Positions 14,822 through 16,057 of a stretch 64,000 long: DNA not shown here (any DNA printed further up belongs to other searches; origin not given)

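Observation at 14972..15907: CheD-receiver domain fusion as a second CheD paralog in the same operon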

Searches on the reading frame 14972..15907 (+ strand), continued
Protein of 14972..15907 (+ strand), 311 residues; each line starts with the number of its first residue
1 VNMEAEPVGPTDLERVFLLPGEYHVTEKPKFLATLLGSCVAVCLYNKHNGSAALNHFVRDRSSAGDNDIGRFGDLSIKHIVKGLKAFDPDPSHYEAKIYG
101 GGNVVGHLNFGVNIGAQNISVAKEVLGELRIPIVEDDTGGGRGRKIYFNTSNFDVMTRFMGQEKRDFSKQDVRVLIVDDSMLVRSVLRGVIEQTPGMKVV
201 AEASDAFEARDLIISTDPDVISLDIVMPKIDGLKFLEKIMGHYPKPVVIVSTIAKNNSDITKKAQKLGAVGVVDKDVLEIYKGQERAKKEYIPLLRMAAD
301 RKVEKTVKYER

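Call 7: search_solved_structures(query=window:14972-15907:+, max_evalue=0.001, show_alignments=3)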
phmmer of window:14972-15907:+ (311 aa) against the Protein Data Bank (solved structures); distinct sequences matched with E-value up to 0.001: 157 (the best 60 are shown).
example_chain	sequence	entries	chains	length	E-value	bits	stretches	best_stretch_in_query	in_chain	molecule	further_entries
6ymz_A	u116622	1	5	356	3.8e-26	95.3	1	169-303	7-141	Protein-glutamate methylesterase/protein-glutamine glutaminase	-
1a2o_A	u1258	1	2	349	5.4e-24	88.3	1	171-299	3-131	CHEB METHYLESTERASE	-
3t8y_A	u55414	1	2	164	2.8e-19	72.8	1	170-278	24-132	Chemotaxis response regulator protein-glutamate methylesterase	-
2f9z_C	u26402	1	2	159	5.8e-19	71.8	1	20-162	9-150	PROTEIN (chemotaxis methylation protein)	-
7esg_A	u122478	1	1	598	7.6e-17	64.8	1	165-298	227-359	Glutathione S-transferase,Protein-glutamate methylesterase/protein-glutamine glutaminase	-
6wsh_A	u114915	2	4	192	5.6e-14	55.4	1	169-277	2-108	Response regulator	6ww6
3kyj_B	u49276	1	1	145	9.4e-13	51.4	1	172-276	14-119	CheY6 protein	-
1dz3_A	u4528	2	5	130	1.9e-12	50.4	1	171-271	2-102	Stage 0 sporulation protein A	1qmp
9phz_E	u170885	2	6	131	3.3e-12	49.6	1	168-272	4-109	Stage 0 sporulation protein A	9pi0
6er7_A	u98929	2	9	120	4.4e-12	49.2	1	172-275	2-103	120aa long hypothetical chemotaxis protein (CheY)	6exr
3kyi_B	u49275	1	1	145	1.2e-11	47.8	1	172-276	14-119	CheY6 protein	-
3cz5_A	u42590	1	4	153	1.7e-11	47.2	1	170-276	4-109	Two-component response regulator, LuxR family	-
1a04_A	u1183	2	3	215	2.2e-11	46.9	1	170-277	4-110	NITRATE/NITRITE RESPONSE REGULATOR PROTEIN NARL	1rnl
7od9_B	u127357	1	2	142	3.6e-10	42.9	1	172-273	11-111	Response regulator receiver protein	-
3eod_A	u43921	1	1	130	4.6e-10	42.6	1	173-283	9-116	Protein hnr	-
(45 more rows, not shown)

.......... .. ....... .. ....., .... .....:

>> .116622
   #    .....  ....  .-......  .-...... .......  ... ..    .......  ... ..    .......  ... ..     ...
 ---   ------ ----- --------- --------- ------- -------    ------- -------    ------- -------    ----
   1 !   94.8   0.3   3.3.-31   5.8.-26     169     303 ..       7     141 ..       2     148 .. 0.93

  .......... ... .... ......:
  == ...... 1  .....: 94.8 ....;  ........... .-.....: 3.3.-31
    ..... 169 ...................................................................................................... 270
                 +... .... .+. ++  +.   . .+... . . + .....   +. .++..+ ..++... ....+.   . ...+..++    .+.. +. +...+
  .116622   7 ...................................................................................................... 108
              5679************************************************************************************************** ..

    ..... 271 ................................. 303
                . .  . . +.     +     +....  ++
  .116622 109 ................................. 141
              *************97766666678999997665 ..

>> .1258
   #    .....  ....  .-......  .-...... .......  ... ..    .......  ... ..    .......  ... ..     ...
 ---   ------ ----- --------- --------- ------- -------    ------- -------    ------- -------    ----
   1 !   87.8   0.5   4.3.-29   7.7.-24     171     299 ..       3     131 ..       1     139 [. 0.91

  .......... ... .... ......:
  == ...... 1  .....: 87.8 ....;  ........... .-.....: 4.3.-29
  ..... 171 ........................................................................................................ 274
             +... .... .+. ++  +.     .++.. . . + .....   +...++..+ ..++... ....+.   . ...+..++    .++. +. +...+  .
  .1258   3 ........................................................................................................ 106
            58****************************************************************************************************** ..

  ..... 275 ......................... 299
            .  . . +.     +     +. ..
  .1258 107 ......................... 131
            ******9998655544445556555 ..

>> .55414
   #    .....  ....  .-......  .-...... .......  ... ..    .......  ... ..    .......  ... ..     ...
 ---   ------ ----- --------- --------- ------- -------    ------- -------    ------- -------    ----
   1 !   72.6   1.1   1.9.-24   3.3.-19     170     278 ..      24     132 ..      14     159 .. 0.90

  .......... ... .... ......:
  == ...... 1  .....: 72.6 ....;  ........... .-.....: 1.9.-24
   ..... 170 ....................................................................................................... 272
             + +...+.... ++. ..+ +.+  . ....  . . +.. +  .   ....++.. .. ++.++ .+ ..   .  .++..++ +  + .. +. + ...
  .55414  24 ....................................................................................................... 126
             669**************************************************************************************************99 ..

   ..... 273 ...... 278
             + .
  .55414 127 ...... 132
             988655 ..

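Call 18: find_encoding_contigs(protein=P0001, flank=10000, max_places=3)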
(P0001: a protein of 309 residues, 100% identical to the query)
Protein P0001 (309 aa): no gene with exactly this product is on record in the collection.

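Call 19: find_encoding_contigs(protein=P0080, flank=10000, max_places=3)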
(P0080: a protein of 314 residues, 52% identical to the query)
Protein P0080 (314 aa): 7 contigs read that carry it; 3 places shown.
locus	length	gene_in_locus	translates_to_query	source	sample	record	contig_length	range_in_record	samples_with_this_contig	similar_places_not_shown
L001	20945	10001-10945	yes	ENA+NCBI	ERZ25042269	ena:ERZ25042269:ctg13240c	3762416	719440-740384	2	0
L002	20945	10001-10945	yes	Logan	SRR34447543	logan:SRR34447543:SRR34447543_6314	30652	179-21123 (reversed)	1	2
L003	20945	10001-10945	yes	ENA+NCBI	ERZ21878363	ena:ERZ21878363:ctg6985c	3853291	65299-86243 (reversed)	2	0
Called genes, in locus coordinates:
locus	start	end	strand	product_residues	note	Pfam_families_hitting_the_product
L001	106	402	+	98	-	-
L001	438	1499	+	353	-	PF02154:FliM, PF01052:FliMN_C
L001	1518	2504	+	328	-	PF01052:FliMN_C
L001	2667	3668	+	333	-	PF00763:THF_DHG_CYH, PF02882:THF_DHG_CYH_C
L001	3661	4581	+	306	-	PF00561:Abhydrolase_1, PF12146:Hydrolase_4, PF12697:Abhydrolase_6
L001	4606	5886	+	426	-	PF02844:GARS_N, PF01071:GARS_A, PF02843:GARS_C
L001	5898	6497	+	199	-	PF01300:Sua5_yciO_yrdC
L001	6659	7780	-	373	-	PF01702:TGT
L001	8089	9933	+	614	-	PF13623:SurA_N_2, PF13624:SurA_N_3 (weak)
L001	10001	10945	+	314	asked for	PF03975:CheD, PF00072:Response_reg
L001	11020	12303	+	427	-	-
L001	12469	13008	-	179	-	PF02151:UVR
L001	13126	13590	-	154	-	PF00072:Response_reg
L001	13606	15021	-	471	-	PF20250:FapA_N, PF03961:FapA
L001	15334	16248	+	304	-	PF00990:GGDEF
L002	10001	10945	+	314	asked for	PF03975:CheD, PF00072:Response_reg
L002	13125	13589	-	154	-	PF00072:Response_reg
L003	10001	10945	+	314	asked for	PF03975:CheD, PF00072:Response_reg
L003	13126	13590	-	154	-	PF00072:Response_reg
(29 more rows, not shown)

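Call 20: find_encoding_contigs(protein=P0004, flank=10000, max_places=2)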
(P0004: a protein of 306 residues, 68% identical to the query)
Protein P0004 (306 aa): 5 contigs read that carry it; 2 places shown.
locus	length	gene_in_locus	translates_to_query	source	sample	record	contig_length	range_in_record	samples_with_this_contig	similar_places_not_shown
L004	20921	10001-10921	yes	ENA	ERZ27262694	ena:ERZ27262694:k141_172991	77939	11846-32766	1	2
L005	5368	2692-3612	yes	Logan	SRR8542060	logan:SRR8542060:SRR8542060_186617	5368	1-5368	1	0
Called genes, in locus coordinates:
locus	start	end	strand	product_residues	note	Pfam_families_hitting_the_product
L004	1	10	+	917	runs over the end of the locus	PF01627:Hpt, PF02895:H-kinase_dim, PF02518:HATPase_c, PF01584:CheW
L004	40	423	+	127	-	PF07238:PilZ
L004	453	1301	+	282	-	PF03705:CheR_N, PF01739:CheR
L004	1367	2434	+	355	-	PF00072:Response_reg, PF01339:CheB_methylest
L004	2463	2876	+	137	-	PF00571:CBS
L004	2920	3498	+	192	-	PF13690:CheX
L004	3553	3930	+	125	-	PF00072:Response_reg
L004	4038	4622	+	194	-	PF13690:CheX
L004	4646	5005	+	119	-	PF01627:Hpt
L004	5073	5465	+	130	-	PF00072:Response_reg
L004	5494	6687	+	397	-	PF00072:Response_reg, PF00512:HisKA (faint), PF02518:HATPase_c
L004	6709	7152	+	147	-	PF23198:PDE8A_N (weak), PF00072:Response_reg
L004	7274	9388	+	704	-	PF01627:Hpt, PF02895:H-kinase_dim (weak), PF02518:HATPase_c, PF01584:CheW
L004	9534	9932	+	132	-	PF01627:Hpt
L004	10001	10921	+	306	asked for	PF03975:CheD, PF00072:Response_reg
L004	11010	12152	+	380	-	PF00561:Abhydrolase_1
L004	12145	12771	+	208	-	PF07021:MetW, PF13489:Methyltransf_23, PF13847:Methyltransf_31, PF08241:Methyltransf_11, PF08242:Methyltransf_12 (weak), PF13649:Methyltransf_25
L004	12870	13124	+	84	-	PF01106:NifU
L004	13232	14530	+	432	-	PF00089:Trypsin, PF13365:Trypsin_2, PF00011:HSP20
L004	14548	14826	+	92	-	PF00708:Acylphosphatase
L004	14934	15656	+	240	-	PF00149:Metallophos, PF12850:Metallophos_2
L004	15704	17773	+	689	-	PF22745:Nlig-Ia, PF01653:DNA_ligase_aden, PF03120:OB_DNA_ligase, PF03119:DNA_ligase_ZBD (weak), PF14520:HHH_5 (faint), PF12826:HHH_2, PF00533:BRCT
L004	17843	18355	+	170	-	-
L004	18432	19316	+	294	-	PF02899:Phage_int_SAM_1, PF00589:Phage_integrase, PF22823:MrpR_C_cat (weak)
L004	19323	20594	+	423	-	PF01743:PolyA_pol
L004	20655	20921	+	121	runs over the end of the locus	PF02033:RBFA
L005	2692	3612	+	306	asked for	PF03975:CheD, PF00072:Response_reg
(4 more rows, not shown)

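Call 21: find_encoding_contigs(protein=P0008, flank=10000, max_places=2)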
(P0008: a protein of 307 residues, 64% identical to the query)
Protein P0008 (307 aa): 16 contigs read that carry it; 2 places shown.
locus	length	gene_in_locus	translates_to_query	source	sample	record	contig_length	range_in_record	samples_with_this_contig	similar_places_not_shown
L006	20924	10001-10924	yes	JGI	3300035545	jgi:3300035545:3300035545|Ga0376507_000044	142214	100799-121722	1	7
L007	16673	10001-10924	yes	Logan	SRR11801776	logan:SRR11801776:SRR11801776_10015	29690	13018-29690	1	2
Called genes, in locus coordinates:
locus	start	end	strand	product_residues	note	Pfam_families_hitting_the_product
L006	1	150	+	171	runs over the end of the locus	PF03975:CheD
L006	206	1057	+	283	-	PF03705:CheR_N, PF01739:CheR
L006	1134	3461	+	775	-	PF08447:PAS_3, PF08448:PAS_4 (faint), PF13426:PAS_9 (weak), PF00989:PAS (weak), PF08447:PAS_3, PF13426:PAS_9, PF14598:PAS_11 (weak), PF02518:HATPase_c, +1 more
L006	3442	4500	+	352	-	PF00072:Response_reg, PF01339:CheB_methylest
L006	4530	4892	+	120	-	PF01627:Hpt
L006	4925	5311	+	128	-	PF00072:Response_reg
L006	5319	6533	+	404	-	PF00072:Response_reg, PF14501:HATPase_c_5 (faint), PF00512:HisKA (faint), PF02518:HATPase_c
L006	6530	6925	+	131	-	PF00072:Response_reg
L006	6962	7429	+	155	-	PF00072:Response_reg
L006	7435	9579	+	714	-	PF01627:Hpt, PF02518:HATPase_c, PF01584:CheW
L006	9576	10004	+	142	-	PF01627:Hpt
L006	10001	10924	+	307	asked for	PF03975:CheD, PF00072:Response_reg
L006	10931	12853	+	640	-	PF00672:HAMP, PF08447:PAS_3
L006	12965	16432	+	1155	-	PF00989:PAS, PF08448:PAS_4, PF13426:PAS_9, PF00989:PAS, PF13426:PAS_9, PF08448:PAS_4, PF13426:PAS_9, PF00512:HisKA, +8 more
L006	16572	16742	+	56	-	-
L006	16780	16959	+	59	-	-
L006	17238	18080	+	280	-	PF13185:GAF_2, PF01590:GAF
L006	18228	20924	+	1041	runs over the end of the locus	-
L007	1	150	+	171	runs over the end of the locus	PF03975:CheD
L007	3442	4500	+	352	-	PF00072:Response_reg, PF01339:CheB_methylest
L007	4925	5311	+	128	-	PF00072:Response_reg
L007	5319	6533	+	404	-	PF00072:Response_reg, PF14501:HATPase_c_5 (faint), PF00512:HisKA (faint), PF02518:HATPase_c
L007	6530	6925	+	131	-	PF00072:Response_reg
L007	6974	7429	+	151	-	PF00072:Response_reg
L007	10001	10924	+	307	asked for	PF03975:CheD, PF00072:Response_reg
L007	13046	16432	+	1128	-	PF08448:PAS_4 (weak), PF00989:PAS, PF13426:PAS_9, PF08448:PAS_4, PF13426:PAS_9, PF00512:HisKA, PF02518:HATPase_c, PF00072:Response_reg, +6 more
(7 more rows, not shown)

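Call 22: find_encoding_contigs(protein=P0054, flank=10000, max_places=2)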
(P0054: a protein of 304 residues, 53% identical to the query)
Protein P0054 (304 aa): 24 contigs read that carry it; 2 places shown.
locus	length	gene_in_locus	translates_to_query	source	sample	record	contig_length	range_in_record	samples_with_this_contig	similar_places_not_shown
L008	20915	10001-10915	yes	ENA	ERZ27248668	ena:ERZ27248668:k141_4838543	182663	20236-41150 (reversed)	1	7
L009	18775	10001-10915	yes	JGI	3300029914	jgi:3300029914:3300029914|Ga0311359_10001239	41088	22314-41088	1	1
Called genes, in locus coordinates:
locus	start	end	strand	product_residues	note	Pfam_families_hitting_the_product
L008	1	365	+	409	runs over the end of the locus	PF00072:Response_reg, PF00512:HisKA (weak), PF02518:HATPase_c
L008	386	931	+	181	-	PF00072:Response_reg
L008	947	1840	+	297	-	PF02985:HEAT (faint), PF13646:HEAT_2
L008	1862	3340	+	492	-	PF25216:Volactin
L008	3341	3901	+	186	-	-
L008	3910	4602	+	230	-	-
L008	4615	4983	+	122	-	PF00072:Response_reg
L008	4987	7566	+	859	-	PF01627:Hpt, PF02895:H-kinase_dim, PF02518:HATPase_c, PF01584:CheW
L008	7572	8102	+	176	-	PF03975:CheD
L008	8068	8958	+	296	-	PF03705:CheR_N, PF01739:CheR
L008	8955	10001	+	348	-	PF00072:Response_reg, PF01339:CheB_methylest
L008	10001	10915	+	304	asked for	PF03975:CheD, PF00072:Response_reg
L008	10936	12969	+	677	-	PF00015:MCPsignal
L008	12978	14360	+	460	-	PF21563:Mcp40H-20_sensor (faint), PF00015:MCPsignal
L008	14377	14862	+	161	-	PF17201:Cache_3-Cache_2, PF17203:sCache_3_2, PF17202:sCache_3_3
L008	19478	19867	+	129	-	PF00072:Response_reg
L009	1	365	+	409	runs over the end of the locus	PF00072:Response_reg, PF00512:HisKA (weak), PF02518:HATPase_c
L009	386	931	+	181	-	PF00072:Response_reg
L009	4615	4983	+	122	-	PF00072:Response_reg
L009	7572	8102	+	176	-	PF03975:CheD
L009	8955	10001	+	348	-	PF00072:Response_reg, PF01339:CheB_methylest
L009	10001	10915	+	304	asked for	PF03975:CheD, PF00072:Response_reg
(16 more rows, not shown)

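Call 28: find_related_loci(query=A2, collection=genome_contigs, flank=10000)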
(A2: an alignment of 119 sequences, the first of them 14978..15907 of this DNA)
Query A2 (309 aa) in genome_contigs; peptide patterns used: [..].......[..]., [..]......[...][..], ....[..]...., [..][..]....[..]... (x = any residue, [..] = any of these).
599 stretches matched a pattern (row limit reached: there are more); 415 encode a relative of the query (tblastn E <= 1e-3); the best 80 are kept; 80 distinct loci.
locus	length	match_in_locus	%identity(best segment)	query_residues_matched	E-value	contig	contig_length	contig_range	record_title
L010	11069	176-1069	69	8-305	4e-133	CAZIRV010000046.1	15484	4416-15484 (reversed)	MAG TPA_asm: uncultured Planctomycetales bacterium isolate SRP128015_co1_466 genome assembly, contig: NODE_5605_length_1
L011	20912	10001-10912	68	1-303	5e-140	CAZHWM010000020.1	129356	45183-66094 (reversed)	MAG TPA_asm: uncultured Planctomycetales bacterium isolate binchicken_co219_440 genome assembly, contig: k141_726601, wh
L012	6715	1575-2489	59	1-303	7e-117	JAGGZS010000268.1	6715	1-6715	MAG: bacterium isolate AUK210 PB_MBMC_164_c_000000000145, whole genome shotgun sequence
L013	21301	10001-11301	54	4-303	2e-107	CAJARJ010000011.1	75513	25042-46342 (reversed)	MAG: Candidatus Omnitrophica bacterium isolate Loc090907-6m_bin-269 genome assembly, contig: bin-269:11/22, whole genome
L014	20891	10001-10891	54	1-297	6e-103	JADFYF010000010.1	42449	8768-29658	MAG: Candidatus Omnitrophota bacterium isolate nDJH6bin18 nDJH6_bin18_NODE_10_length_42449_cov_3.038727, whole genome sh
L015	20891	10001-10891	53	1-297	3e-101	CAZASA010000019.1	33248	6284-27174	MAG TPA_asm: uncultured Planctomycetales bacterium isolate binchicken_co241_31 genome assembly, contig: NODE_1233_length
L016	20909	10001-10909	51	12-305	5e-98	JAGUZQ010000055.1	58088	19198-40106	MAG: Planctomycetota bacterium isolate DeMMO6_1 c_000000074845, whole genome shotgun sequence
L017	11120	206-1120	51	10-305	6e-98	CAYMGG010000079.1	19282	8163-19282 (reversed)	MAG TPA_asm: uncultured Planctomycetaceae bacterium isolate binchicken_co66_165 genome assembly, contig: NODE_4524_lengt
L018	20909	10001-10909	50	12-305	3e-97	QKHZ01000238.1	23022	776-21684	MAG: bacterium isolate SZUA-567 scaffold_5665, whole genome shotgun sequence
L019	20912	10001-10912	51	10-303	1e-96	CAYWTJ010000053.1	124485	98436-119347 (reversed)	MAG TPA_asm: uncultured Planctomycetaceae bacterium isolate SRP293105_co2_6 genome assembly, contig: k141_54052, whole g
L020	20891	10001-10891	52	12-297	1e-95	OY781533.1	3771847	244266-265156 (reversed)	MAG: Planctomycetota bacterium isolate 5c15c3fa-c5a4-4479-8b82-14142e451f6c genome assembly, chromosome: 1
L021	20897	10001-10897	51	10-297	3e-95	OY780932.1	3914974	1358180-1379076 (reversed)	MAG: Planctomycetota bacterium isolate 8948a4fa-d588-4077-bf9d-2cdc62be6801 genome assembly, chromosome: 1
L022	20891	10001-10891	51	12-297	3e-95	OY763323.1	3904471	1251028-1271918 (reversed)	MAG: Planctomycetota bacterium isolate 3a5a21b3-ef55-46fa-90a9-c954c41cad77 genome assembly, chromosome: 1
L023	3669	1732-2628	51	9-296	7e-96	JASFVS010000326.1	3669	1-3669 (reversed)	MAG: Phycisphaerales bacterium isolate D1105M20metaG_Bin_628 D1105M20metaG_FD_scaffold_13383_c1, whole genome shotgun se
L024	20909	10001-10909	50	12-305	6e-95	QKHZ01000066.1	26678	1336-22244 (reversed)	MAG: bacterium isolate SZUA-567 scaffold_4060, whole genome shotgun sequence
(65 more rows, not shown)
